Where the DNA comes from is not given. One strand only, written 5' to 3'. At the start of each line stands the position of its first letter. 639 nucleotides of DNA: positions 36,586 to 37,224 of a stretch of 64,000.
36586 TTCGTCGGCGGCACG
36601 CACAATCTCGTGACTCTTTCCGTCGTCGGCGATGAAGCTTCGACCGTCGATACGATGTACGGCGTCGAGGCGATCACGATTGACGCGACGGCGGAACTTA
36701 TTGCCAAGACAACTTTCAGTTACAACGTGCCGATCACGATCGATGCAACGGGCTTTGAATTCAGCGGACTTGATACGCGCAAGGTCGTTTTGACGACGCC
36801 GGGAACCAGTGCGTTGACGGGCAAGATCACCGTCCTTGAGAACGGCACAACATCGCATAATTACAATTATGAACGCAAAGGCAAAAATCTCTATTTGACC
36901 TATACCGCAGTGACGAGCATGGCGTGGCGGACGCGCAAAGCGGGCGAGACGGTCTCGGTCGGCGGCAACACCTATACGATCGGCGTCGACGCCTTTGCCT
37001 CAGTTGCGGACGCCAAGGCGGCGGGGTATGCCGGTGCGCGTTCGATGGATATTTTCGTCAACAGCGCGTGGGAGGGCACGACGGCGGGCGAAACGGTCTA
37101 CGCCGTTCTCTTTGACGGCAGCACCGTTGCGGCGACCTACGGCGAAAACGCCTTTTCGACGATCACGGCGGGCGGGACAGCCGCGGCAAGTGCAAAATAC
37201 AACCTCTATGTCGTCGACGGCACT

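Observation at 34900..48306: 13.4-kb uninterrupted ORF: 4468-aa modular beta-solenoid-like protein built around a recurrent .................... motif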

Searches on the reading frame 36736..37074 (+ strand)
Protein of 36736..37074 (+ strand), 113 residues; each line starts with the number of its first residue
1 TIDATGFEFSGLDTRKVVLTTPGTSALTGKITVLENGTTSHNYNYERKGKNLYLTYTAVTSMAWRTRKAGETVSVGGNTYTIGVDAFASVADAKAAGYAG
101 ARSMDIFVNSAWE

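Call 22: find_homologous_proteins(query=A1, max_evalue=0.01)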
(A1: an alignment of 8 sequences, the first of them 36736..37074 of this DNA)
Query A1 (8 sequences): 847 candidates shared short words with the query, none scored E <= 0.01.

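Call 27: search_protein_representatives(alignment_id=A1)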
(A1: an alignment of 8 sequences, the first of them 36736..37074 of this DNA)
Query: 8 sequences, 115 profile positions. Proteins with E-value up to 0.001 (for the whole library): 66; up to 1e-10: 23; up to 1e-30: 11. The best 66 are listed.
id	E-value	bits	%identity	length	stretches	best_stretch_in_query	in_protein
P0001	9.4e-273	902.5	-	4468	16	4-115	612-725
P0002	7.2e-105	361.4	-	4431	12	4-115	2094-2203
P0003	5.1e-88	307.1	-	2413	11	3-114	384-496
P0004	1.3e-65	234.9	-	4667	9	2-114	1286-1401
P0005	2.1e-64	230.9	-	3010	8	2-114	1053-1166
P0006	3.3e-58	211.0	-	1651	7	3-115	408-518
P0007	9.3e-54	196.6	-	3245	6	3-101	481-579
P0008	4.6e-48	178.3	-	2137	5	2-114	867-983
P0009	3.7e-47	175.3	-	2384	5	2-114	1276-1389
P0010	9.1e-45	167.7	-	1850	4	3-112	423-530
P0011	4.6e-36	139.6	-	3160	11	60-101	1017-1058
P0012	3.3e-27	111.1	-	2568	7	53-101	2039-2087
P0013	8.3e-27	109.8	-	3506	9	59-93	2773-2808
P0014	6.6e-20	87.5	-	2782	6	59-99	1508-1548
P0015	1.2e-18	83.4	-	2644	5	54-100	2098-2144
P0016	1.1e-14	70.7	-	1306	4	3-101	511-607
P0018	4.8e-14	68.6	-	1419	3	54-101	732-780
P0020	6.8e-12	61.7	-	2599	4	3-100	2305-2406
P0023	8.9e-11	58.1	-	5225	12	4-107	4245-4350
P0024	9.8e-10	54.7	-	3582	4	3-100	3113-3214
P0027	1.2e-08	51.2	-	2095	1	3-101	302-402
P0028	5.9e-08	49.0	-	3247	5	58-102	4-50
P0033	7.9e-07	45.4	-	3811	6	14-102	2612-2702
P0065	9.6e-04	35.4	-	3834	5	59-102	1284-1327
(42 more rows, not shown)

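Call 29: list_cluster_members(proteins=[P0001, P0002, P0003, P0004, P0005, P0006, P0007, P0008, P0009, P0010])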
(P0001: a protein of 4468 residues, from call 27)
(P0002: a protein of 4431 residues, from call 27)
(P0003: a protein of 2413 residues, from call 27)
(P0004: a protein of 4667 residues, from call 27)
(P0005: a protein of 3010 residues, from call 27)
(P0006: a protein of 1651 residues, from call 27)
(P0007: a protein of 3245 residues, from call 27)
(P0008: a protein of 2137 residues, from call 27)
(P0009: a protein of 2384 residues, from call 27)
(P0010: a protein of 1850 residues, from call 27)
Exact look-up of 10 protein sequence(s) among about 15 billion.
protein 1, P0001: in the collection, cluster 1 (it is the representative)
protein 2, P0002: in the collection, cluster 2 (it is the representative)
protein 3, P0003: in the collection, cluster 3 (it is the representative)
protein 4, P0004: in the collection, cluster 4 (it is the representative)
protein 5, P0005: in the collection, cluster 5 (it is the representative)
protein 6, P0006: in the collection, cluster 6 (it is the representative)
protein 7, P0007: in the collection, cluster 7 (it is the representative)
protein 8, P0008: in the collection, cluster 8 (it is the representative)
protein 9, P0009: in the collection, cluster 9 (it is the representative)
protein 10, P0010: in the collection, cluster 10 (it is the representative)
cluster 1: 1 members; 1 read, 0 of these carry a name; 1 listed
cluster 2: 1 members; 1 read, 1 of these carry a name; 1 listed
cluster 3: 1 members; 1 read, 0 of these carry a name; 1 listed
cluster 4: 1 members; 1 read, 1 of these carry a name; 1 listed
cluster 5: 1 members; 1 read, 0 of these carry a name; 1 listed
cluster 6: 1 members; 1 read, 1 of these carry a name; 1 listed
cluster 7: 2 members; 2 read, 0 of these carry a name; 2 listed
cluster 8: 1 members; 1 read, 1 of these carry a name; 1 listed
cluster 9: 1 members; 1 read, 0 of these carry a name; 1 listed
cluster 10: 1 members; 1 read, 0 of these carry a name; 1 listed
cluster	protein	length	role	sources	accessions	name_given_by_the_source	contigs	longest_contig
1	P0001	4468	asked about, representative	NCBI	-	-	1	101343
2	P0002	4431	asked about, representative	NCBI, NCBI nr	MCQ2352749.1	MAG: hypothetical protein MJ033_04660 [Victivallaceae bacterium] | hypothetical protein [Victivallaceae bacterium]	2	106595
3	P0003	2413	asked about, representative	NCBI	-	-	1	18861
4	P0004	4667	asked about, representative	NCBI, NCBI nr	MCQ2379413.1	MAG: hypothetical protein MJ025_00595 [Victivallaceae bacterium] | hypothetical protein [Victivallaceae bacterium]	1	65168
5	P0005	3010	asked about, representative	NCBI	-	-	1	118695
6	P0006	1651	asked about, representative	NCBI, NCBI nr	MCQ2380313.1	MAG: hypothetical protein MJ025_05265 [Victivallaceae bacterium] | hypothetical protein [Victivallaceae bacterium]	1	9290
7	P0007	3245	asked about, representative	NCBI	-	-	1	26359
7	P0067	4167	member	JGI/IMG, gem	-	-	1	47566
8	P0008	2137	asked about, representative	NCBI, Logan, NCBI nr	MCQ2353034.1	MAG: hypothetical protein MJ033_06110 [Victivallaceae bacterium] | hypothetical protein [Victivallaceae bacterium]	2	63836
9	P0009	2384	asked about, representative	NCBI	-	-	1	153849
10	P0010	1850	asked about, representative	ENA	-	-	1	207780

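Call 32: list_cluster_members(proteins=[P0011, P0013, P0016, P0018, P0020, P0023, P0024, P0027, P0028, P0033])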
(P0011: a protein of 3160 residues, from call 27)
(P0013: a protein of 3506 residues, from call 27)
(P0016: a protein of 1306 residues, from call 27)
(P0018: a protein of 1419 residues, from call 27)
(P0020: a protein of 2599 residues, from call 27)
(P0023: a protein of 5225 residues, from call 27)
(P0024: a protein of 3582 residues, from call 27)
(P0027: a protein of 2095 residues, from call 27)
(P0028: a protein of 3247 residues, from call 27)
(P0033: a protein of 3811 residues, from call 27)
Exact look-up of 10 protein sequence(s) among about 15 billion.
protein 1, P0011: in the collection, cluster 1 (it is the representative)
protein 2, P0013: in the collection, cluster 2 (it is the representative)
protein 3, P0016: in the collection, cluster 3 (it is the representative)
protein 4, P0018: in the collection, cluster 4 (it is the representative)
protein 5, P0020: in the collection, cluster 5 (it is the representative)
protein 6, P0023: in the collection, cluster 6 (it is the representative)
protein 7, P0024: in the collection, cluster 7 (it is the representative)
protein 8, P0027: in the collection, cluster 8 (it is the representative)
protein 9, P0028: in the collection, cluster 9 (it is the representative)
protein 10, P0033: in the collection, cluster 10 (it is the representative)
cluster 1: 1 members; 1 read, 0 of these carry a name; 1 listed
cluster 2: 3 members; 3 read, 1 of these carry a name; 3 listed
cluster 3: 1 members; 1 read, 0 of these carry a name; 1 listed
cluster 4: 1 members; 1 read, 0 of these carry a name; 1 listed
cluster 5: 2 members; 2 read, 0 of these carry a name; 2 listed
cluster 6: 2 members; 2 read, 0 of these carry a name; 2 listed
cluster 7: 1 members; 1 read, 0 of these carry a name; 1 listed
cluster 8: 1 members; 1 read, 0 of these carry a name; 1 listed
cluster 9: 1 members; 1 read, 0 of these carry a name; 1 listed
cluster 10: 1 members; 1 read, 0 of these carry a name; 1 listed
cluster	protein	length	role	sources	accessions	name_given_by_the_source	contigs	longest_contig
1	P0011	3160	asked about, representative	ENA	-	-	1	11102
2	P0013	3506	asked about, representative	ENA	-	-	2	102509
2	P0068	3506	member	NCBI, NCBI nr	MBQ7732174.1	MAG: hypothetical protein IJT68_10095 [Lentisphaeria bacterium] | hypothetical protein [Lentisphaeria bacterium]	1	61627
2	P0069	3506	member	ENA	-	-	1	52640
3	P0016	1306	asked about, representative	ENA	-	-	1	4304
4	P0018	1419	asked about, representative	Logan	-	-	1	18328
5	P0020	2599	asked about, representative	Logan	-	-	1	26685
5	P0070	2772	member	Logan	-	-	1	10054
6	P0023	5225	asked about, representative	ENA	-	-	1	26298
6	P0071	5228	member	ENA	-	-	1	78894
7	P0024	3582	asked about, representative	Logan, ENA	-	-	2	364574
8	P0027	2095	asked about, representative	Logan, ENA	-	-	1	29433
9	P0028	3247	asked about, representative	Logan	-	-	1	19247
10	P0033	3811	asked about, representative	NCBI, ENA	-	-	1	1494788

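Call 37: find_encoding_contigs(protein=P0002, flank=10000, max_places=3)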
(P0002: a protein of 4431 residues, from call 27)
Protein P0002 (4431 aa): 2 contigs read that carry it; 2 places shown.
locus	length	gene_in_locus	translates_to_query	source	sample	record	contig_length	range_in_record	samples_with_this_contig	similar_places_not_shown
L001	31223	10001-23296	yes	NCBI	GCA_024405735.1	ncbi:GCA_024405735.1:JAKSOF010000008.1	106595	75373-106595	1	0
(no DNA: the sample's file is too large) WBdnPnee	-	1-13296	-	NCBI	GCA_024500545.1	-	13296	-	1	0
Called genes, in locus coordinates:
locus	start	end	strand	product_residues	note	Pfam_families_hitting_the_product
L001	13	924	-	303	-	-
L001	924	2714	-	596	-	PF01336:tRNA_anti-codon, PF00152:tRNA-synt_2, PF02938:GAD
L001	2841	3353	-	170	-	-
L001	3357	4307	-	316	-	PF01544:CorA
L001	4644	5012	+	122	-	-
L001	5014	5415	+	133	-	PF05258:DciA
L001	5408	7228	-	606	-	PF00654:Voltage_CLC, PF00571:CBS (faint)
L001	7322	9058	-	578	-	PF00575:S1, PF13509:S1_2 (faint), PF21710:Spt6_S1 (faint), PF25522:OB_cyt-4 (faint), PF03074:GCS (faint), PF00575:S1 (weak), PF00575:S1, PF23459:S1_RRP5 (weak), +2 more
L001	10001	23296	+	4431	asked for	PF24893:DUF7743 (faint), PF03174:CHB_HEX_C (faint)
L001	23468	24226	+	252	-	-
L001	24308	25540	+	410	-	PF06245:DUF1015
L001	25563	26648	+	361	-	PF00814:TsaD, PF22521:HypF_C_2 (faint)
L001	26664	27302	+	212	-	PF00702:Hydrolase, PF12710:HAD, PF13419:HAD_2, PF13242:Hydrolase_like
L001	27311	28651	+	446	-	PF01743:PolyA_pol, PF12627:PolyA_pol_RNAbd, PF01966:HD (weak)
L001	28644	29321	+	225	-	PF20582:UPF0758_N, PF12826:HHH_2 (weak), PF04002:RadC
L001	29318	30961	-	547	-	PF00664:ABC_membrane, PF00005:ABC_tran, PF13304:AAA_21 (faint)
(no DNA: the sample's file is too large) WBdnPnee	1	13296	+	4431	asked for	PF24893:DUF7743 (faint), PF03174:CHB_HEX_C (faint)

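Call 38: find_encoding_contigs(protein=P0005, flank=10000, max_places=3)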
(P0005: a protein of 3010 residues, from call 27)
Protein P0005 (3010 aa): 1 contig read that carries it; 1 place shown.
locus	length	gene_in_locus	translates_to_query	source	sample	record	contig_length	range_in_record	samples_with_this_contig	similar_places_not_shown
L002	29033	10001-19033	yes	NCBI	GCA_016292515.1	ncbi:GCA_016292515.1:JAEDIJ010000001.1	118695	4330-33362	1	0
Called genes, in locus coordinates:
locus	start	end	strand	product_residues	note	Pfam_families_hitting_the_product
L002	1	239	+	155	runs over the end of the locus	-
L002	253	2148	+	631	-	PF13476:AAA_23 (weak), PF13304:AAA_21 (faint), PF21007:FBF1 (weak)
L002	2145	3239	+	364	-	PF02518:HATPase_c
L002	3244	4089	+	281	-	PF00072:Response_reg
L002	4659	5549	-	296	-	PF00583:Acetyltransf_1, PF13673:Acetyltransf_10, PF13508:Acetyltransf_7, PF18014:Acetyltransf_18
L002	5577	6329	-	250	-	PF01261:AP_endonuc_2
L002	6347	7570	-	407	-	PF00155:Aminotran_1_2, PF01041:DegT_DnrJ_EryC1, PF01053:Cys_Met_Meta_PP (weak), PF01212:Beta_elim_lyase (faint)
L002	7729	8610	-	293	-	PF02311:AraC_binding, PF07883:Cupin_2, PF12833:HTH_18 (weak)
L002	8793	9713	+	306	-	PF03547:Mem_trans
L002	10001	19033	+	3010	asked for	-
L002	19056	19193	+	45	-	-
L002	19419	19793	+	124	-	PF02261:Asp_decarbox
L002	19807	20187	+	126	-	PF01502:PRA-CH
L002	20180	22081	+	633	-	PF01565:FAD_binding_4, PF02873:MurB_C, PF01820:Dala_Dala_lig_N (weak), PF07478:Dala_Dala_lig_C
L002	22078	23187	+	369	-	-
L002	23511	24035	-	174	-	PF00534:Glycos_transf_1, PF13692:Glyco_trans_1_4 (weak)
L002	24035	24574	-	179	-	PF09314:DUF1972, PF13439:Glyco_transf_4 (weak)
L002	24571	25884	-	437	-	PF13439:Glyco_transf_4, PF13579:Glyco_trans_4_4, PF00534:Glycos_transf_1, PF20706:GT4-conflict (weak), PF13692:Glyco_trans_1_4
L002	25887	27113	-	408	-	PF00534:Glycos_transf_1, PF13692:Glyco_trans_1_4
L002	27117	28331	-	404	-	-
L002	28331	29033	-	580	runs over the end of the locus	PF01636:APH (weak)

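Call 43: find_encoding_contigs(protein=P0008, flank=8000, max_places=2)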
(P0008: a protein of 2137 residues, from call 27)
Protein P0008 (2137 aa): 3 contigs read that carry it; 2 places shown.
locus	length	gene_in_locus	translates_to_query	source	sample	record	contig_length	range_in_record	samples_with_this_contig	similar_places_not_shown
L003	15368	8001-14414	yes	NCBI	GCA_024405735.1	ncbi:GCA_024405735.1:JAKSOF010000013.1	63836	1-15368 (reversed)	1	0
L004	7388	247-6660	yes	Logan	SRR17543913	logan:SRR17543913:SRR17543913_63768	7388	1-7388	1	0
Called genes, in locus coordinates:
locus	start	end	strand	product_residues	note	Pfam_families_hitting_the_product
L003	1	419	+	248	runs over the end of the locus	PF00535:Glycos_transf_2 (weak)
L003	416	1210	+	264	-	PF01522:Polysacc_deac_1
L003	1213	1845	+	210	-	PF01226:Form_Nir_trans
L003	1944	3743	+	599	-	-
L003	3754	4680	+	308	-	-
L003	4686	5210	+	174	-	PF14512:TM1586_NiRdase (faint), PF00881:Nitroreductase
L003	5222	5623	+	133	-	PF02579:Nitro_FeMo-Co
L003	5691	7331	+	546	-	PF00501:AMP-binding, PF13193:AMP-binding_C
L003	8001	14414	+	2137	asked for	-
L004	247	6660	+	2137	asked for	-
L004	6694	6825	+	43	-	-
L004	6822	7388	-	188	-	?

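Call 44: find_encoding_contigs(protein=P0010, flank=8000, max_places=2)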
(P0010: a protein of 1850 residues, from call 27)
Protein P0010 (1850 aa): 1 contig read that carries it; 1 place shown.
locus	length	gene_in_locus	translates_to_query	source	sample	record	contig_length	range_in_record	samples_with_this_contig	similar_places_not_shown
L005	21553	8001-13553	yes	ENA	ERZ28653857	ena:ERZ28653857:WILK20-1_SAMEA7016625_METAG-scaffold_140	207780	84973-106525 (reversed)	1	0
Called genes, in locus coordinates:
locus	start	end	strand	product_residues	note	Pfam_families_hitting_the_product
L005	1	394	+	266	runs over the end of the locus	-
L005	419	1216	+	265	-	PF02405:MlaE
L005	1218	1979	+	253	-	PF00005:ABC_tran, PF13304:AAA_21 (faint)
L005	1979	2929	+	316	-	PF02470:MlaD, PF28544:Helical_needle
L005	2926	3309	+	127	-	-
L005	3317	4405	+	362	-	PF13632:Glyco_trans_2_3 (weak)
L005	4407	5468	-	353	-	PF00149:Metallophos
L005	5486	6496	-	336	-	PF00528:BPD_transp_1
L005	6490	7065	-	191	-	PF02417:Chromate_transp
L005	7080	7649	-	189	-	PF02417:Chromate_transp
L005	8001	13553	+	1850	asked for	-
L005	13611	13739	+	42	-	-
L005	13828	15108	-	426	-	PF00815:Histidinol_dh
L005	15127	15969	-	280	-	PF02569:Pantoate_ligase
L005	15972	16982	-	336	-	PF01063:Aminotran_4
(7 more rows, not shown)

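Call 64: find_encoding_contigs(protein=P0009, flank=6000, max_places=1)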
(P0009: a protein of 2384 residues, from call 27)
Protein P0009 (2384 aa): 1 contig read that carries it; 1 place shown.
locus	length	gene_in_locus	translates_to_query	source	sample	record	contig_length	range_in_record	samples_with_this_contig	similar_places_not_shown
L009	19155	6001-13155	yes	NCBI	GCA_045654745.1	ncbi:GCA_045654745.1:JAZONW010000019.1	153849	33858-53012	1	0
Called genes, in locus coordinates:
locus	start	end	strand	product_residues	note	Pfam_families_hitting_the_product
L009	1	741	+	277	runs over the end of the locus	PF04060:FeS, PF12838:Fer4_7 (weak), PF13187:Fer4_9 (weak), PF13237:Fer4_10 (weak), PF14697:Fer4_21 (weak), PF25160:LdpA_Fe-S-bd (weak), PF00037:Fer4 (weak), PF12837:Fer4_6 (weak)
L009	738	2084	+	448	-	PF13375:RnfC_N, PF13746:Fer4_18 (faint), PF01512:Complex1_51K, PF10531:SLBB, PF13187:Fer4_9 (faint), PF13237:Fer4_10, PF13534:Fer4_17 (faint), PF12838:Fer4_7 (weak), +4 more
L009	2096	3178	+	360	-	PF03116:NQR2_RnfD_RnfE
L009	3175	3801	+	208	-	PF04205:FMN_bind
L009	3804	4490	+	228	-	PF02508:Rnf-Nqr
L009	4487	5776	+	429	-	PF13529:Peptidase_C39_2 (weak)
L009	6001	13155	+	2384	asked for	-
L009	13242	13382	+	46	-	-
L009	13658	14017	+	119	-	PF05635:23S_rRNA_IVP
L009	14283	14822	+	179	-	-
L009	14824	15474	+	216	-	PF02527:GidB, PF13847:Methyltransf_31, PF13649:Methyltransf_25 (weak)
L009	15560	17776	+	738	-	PF02065:Melibiase, PF17801:Melibiase_C (weak)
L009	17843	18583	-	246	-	-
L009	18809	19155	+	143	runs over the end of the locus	-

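Call 65: find_encoding_contigs(protein=P0003, flank=6000, max_places=1)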
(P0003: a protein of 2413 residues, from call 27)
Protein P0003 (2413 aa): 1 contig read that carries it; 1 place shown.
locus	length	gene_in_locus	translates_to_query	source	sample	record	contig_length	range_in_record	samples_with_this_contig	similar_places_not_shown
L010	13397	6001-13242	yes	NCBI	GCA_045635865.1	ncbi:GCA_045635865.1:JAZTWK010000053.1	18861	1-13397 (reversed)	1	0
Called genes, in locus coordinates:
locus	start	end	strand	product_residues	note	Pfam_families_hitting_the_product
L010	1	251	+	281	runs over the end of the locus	PF04060:FeS, PF12837:Fer4_6 (faint), PF14697:Fer4_21 (faint), PF13187:Fer4_9 (weak), PF13237:Fer4_10 (weak), PF25160:LdpA_Fe-S-bd (weak), PF00037:Fer4 (weak), PF12838:Fer4_7 (weak)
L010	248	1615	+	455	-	PF13375:RnfC_N, PF01512:Complex1_51K, PF10531:SLBB, PF13187:Fer4_9 (faint), PF13746:Fer4_18 (faint), PF00037:Fer4 (faint), PF12838:Fer4_7 (weak), PF13237:Fer4_10, +3 more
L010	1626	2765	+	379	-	PF03116:NQR2_RnfD_RnfE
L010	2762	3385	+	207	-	PF04205:FMN_bind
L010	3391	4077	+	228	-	PF02508:Rnf-Nqr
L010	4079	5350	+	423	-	PF13529:Peptidase_C39_2 (faint)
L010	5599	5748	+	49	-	-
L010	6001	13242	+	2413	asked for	-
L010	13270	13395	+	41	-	?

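Call 66: find_encoding_contigs(protein=P0024, flank=6000, max_places=1)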
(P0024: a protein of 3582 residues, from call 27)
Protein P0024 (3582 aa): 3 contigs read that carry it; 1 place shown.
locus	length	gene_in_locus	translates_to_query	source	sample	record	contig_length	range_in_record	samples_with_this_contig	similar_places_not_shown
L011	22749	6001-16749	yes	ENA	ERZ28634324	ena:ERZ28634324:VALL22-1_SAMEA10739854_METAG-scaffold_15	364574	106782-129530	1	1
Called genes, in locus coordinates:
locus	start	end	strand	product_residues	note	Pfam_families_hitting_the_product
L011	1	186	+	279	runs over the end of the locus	PF12833:HTH_18, PF00165:HTH_AraC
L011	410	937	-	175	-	-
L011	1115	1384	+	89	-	PF00830:Ribosomal_L28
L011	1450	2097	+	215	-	PF02581:TMP-TENI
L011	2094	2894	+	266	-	PF10114:PocR, PF12833:HTH_18, PF00165:HTH_AraC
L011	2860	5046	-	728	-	PF00403:HMA, PF00122:E1-E2_ATPase, PF00702:Hydrolase, PF08282:Hydrolase_3 (faint)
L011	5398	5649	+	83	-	-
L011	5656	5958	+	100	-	-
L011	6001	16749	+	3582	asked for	-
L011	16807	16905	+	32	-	-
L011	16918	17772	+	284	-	PF27840:ScmC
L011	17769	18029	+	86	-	PF05402:PqqD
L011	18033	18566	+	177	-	-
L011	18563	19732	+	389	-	PF14907:NTP_transf_5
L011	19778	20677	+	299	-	PF00892:EamA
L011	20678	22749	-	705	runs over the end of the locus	PF02065:Melibiase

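Call 80: find_encoding_contigs(protein=P0065, flank=6000, max_places=1)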
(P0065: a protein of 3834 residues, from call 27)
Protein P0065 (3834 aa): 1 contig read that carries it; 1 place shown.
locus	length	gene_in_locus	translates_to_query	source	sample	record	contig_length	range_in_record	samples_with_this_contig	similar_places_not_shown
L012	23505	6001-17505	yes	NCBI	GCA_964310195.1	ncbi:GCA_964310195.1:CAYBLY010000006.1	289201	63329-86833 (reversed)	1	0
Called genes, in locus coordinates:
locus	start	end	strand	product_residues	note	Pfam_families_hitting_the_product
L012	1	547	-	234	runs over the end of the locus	PF19700:DUF6198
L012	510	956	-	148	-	PF01047:MarR, PF13601:HTH_34 (faint)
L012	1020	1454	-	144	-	PF01451:LMWPc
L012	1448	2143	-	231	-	PF13386:DsbD_2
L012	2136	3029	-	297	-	PF13192:Thioredoxin_3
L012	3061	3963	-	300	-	PF03773:ArsP_1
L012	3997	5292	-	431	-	PF03773:ArsP_1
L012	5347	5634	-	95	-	PF01022:HTH_5, PF12840:HTH_20 (weak)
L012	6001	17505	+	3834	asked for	PF11694:DUF3290 (faint)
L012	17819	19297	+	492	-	PF00474:SSF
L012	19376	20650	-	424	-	PF00275:EPSP_synthase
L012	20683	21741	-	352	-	PF02463:SMC_N, PF13175:AAA_15, PF13476:AAA_23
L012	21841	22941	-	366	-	PF00712:DNA_pol3_beta, PF02767:DNA_pol3_beta_2, PF02768:DNA_pol3_beta_3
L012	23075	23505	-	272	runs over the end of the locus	PF02585:PIG-L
